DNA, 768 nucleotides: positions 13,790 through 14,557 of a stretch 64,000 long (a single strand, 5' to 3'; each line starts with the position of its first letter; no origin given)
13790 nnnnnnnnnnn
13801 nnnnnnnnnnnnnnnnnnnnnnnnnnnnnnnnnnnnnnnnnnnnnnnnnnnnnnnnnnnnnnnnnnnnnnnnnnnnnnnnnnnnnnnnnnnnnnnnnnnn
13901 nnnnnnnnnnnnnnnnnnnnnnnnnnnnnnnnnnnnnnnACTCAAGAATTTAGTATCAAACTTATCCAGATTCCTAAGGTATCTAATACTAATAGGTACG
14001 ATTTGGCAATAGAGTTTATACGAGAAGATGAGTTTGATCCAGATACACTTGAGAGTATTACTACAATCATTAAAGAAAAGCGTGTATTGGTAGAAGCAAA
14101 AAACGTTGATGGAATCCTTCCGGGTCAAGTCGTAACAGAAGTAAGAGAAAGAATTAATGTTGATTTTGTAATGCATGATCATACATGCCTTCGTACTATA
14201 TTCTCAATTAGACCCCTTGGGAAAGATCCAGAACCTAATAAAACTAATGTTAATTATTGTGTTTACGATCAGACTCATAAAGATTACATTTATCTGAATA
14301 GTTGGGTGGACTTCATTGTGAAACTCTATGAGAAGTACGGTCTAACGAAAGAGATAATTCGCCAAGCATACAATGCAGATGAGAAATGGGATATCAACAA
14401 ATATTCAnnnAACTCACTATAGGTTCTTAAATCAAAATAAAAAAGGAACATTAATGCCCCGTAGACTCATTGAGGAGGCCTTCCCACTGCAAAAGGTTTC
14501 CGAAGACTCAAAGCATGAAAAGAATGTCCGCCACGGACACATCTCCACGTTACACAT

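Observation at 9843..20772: BREX-related helicase-methylase-ATPase block (SNF2-DUF3883 / DUF1156 MTase / DUF499 ATPase) with an extra HEPN-like gene inserted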

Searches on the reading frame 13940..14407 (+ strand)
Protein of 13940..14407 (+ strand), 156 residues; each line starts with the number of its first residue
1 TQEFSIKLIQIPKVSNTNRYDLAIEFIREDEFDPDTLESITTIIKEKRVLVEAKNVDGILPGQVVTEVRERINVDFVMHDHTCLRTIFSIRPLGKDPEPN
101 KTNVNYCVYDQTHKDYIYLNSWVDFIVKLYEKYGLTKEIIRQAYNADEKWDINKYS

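Call 69: search_protein_families(library=pfam, proteins=[window:13940-14407:+], max_evalue=1)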
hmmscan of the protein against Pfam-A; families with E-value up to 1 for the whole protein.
window:13940-14407:+ (156 aa): 3 families
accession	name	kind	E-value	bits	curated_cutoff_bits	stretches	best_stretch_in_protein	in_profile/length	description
PF03682.18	UPF0158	-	0.034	14.6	21.1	1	7-48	58-99/157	Uncharacterised protein family (UPF0158)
PF03531.20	SSrecog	-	0.14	12.6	22.2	1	4-38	24-60/69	Structure-specific recognition protein (SSRP1)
PF18740.7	EC042_2821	-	0.24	12.5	24.9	1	74-132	38-87/97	EC042_2821-like Restriction Endonuclease-like domain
